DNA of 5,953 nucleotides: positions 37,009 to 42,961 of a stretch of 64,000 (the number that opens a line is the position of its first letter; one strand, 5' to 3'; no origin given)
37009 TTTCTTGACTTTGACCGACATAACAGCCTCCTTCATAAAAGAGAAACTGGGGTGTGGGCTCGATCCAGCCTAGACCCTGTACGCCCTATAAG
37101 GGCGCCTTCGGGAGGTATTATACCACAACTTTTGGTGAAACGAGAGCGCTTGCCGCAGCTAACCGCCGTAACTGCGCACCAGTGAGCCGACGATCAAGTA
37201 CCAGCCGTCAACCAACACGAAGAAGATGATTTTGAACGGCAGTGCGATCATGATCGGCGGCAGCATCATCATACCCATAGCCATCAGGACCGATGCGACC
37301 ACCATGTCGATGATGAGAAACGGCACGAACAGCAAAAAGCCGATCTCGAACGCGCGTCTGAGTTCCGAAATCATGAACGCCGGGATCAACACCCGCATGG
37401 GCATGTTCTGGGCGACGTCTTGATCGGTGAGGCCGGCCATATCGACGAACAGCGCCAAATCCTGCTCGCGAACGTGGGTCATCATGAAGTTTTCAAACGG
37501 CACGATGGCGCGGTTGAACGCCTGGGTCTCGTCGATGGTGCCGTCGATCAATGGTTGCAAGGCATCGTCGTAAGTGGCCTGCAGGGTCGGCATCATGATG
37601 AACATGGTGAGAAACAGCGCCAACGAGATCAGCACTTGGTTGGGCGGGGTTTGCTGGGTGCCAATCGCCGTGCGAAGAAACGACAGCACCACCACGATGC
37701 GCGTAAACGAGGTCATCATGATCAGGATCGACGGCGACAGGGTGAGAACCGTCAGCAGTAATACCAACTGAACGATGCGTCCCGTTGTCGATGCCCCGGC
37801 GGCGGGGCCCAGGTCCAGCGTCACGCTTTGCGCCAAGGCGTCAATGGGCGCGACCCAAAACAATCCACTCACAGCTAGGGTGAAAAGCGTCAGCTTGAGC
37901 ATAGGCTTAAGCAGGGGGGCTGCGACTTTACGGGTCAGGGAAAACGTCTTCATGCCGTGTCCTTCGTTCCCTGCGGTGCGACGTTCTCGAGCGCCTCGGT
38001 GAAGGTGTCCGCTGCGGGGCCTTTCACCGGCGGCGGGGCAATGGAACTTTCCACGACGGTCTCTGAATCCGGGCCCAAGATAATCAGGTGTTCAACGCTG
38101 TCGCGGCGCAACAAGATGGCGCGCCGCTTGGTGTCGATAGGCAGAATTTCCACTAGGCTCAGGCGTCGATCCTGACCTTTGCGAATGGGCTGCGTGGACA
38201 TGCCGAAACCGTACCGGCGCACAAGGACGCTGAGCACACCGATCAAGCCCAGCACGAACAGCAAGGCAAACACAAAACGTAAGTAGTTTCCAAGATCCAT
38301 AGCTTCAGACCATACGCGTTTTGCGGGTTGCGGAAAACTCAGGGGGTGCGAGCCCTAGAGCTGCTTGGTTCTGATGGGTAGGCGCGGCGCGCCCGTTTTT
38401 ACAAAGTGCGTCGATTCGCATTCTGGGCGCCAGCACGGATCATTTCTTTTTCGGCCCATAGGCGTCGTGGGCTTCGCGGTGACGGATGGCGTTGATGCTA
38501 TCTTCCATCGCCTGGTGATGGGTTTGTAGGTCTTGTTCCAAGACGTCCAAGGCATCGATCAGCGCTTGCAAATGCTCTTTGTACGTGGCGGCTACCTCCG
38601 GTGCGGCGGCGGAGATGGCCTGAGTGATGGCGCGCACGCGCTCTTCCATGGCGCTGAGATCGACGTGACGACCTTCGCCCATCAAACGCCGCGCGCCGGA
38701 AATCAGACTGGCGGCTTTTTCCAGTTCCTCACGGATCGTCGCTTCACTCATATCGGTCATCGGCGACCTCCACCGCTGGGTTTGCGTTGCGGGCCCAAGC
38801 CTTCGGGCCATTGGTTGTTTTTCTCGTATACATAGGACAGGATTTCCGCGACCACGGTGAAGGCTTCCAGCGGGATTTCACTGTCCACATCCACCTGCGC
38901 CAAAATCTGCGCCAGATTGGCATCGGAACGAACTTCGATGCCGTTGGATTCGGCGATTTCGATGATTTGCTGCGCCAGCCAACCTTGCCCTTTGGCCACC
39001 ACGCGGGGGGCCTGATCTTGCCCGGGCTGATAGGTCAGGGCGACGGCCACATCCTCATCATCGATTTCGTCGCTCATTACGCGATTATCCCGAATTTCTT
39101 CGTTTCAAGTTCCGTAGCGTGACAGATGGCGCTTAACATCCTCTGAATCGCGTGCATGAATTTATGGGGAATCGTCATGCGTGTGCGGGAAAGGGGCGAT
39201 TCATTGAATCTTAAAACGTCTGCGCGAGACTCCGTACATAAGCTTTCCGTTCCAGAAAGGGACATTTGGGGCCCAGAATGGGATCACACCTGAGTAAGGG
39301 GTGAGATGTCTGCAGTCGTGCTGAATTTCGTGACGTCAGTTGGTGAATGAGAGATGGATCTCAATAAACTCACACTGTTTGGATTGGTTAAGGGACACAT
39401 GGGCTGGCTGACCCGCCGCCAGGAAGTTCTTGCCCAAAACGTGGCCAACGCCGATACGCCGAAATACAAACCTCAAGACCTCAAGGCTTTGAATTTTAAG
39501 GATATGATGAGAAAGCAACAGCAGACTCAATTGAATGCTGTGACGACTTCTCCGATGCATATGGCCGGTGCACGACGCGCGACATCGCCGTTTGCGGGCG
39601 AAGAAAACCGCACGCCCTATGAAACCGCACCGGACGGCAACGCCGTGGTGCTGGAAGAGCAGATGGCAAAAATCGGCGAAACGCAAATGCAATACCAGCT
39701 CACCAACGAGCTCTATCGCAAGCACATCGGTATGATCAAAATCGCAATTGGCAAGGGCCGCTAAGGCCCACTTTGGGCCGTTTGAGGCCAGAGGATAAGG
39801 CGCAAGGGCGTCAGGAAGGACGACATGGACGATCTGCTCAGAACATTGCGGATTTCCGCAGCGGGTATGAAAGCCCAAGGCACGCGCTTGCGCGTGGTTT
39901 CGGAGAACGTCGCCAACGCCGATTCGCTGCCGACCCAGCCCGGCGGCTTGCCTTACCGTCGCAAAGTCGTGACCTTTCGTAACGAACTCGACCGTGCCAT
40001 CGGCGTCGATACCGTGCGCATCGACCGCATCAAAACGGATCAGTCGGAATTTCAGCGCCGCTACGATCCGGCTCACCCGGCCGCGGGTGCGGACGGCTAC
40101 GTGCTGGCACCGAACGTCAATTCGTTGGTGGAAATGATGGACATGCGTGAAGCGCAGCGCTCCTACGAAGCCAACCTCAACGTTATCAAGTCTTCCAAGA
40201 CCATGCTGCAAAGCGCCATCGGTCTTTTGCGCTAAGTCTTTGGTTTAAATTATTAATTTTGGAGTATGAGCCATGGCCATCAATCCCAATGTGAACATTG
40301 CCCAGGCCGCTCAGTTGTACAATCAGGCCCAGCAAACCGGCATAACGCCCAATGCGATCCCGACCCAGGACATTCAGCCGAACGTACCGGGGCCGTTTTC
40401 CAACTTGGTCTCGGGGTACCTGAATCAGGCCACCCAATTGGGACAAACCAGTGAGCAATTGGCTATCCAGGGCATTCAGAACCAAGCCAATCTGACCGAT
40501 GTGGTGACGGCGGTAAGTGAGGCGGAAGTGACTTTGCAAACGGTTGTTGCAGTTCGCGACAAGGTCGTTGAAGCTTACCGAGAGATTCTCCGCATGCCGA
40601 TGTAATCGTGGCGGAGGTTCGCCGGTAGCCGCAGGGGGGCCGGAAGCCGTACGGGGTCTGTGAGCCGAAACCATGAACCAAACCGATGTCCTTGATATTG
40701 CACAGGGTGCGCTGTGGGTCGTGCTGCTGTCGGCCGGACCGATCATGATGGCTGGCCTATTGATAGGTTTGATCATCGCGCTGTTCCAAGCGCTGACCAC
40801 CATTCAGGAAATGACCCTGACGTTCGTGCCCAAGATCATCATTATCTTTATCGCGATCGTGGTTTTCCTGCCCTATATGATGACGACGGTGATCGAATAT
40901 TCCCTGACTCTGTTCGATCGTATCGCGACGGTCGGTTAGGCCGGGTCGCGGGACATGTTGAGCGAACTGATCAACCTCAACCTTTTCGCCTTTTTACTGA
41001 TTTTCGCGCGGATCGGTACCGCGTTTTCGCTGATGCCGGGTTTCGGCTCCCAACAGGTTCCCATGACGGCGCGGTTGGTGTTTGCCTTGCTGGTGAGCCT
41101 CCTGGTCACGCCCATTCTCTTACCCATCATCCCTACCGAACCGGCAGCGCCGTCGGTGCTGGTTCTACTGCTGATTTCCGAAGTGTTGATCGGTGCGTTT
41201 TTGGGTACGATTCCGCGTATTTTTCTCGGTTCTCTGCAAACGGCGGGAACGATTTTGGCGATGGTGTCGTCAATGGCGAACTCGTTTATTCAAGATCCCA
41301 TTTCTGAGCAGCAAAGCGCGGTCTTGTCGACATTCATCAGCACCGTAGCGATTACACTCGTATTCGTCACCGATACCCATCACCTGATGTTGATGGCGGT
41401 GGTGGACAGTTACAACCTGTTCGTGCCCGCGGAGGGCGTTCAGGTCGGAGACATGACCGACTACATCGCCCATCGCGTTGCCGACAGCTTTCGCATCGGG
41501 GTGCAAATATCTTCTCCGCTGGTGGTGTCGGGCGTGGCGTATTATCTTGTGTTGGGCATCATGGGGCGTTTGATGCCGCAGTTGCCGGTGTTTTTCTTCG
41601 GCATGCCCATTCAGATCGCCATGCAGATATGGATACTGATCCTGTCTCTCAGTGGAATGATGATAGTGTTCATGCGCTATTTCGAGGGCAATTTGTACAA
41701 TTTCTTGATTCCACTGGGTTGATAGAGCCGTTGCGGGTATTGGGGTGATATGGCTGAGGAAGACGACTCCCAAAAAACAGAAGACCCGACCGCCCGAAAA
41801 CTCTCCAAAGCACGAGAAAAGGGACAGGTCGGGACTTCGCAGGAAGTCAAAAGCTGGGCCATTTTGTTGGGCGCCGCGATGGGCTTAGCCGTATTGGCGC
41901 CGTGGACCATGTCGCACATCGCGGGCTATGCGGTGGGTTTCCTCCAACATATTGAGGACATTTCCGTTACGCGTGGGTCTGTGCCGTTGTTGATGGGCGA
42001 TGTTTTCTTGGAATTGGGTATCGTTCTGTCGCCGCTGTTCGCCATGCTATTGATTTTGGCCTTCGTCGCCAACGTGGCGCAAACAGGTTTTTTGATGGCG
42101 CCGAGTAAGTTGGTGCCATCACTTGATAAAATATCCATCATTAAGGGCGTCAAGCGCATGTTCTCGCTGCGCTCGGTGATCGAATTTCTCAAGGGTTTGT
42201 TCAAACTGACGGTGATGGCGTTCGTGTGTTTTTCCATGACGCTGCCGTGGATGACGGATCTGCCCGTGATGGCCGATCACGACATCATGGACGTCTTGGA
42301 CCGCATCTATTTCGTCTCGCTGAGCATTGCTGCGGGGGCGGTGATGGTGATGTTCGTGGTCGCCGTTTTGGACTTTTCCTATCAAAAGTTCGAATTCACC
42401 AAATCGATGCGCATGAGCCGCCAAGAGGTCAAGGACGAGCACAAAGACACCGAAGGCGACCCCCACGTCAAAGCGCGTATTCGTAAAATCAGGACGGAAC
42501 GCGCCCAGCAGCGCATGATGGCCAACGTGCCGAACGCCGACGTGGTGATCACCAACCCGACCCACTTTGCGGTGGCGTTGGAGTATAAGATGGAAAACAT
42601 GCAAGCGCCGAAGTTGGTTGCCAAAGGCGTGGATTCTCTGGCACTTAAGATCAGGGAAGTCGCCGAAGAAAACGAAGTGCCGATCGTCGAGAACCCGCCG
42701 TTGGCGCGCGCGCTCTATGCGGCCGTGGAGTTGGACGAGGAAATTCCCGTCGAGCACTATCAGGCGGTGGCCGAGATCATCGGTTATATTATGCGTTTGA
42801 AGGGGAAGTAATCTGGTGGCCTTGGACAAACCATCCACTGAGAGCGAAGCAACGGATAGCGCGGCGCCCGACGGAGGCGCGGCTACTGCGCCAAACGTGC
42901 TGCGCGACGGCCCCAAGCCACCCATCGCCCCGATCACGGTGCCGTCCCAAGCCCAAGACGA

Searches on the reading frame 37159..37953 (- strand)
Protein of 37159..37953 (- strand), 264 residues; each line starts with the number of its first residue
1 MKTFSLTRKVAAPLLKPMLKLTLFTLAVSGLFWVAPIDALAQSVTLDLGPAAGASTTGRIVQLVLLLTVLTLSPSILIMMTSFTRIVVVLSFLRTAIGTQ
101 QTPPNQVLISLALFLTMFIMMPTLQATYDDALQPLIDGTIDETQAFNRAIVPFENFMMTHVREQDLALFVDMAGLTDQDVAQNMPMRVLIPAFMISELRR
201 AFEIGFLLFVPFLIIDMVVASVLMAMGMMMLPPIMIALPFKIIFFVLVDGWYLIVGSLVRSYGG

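Call 55: search_protein_families(library=pfam, proteins=[window:37159-37953:-], max_evalue=0.0001)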
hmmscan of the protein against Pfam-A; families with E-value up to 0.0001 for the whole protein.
window:37159-37953:- (264 aa): 1 family
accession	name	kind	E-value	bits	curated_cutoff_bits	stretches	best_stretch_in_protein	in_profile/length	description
PF00813.25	FliP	-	1.7e-81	273.2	26.9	1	66-258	1-191/191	FliP family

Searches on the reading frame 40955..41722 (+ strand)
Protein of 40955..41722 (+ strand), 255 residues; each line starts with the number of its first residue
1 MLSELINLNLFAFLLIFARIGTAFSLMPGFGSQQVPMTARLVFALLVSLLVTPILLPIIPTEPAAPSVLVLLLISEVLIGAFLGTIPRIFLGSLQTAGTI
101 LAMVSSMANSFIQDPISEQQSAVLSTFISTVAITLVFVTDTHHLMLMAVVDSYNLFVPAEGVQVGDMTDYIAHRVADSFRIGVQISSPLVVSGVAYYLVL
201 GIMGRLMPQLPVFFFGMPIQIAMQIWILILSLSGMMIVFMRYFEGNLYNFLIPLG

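Call 55: search_protein_families(library=pfam, proteins=[window:40955-41722:+], max_evalue=0.0001)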
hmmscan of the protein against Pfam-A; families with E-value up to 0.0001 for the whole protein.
window:40955-41722:+ (255 aa): 1 family
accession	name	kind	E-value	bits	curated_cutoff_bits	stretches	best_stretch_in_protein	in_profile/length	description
PF01311.25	Bac_export_1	-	4.9e-54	183.8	27.8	1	11-244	2-228/230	Bacterial export proteins, family 1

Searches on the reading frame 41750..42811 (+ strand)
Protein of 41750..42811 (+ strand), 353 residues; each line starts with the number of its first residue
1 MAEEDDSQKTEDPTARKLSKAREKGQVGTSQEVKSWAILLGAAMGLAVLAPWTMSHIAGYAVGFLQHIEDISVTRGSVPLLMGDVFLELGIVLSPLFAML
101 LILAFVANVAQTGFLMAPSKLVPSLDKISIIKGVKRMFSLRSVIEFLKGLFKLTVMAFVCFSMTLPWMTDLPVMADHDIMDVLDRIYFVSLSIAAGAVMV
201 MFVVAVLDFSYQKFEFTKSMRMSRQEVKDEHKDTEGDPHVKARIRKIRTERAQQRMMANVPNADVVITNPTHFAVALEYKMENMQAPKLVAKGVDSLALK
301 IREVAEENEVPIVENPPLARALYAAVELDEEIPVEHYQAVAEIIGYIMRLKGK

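Call 55: search_protein_families(library=pfam, proteins=[window:41750-42811:+], max_evalue=0.0001)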
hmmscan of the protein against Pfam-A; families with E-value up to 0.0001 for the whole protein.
window:41750-42811:+ (353 aa): 1 family
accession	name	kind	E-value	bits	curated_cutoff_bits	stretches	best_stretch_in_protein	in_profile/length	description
PF01312.24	Bac_export_2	-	4.4e-123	411.2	24.4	1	8-347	2-335/335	FlhB HrpN YscU SpaS Family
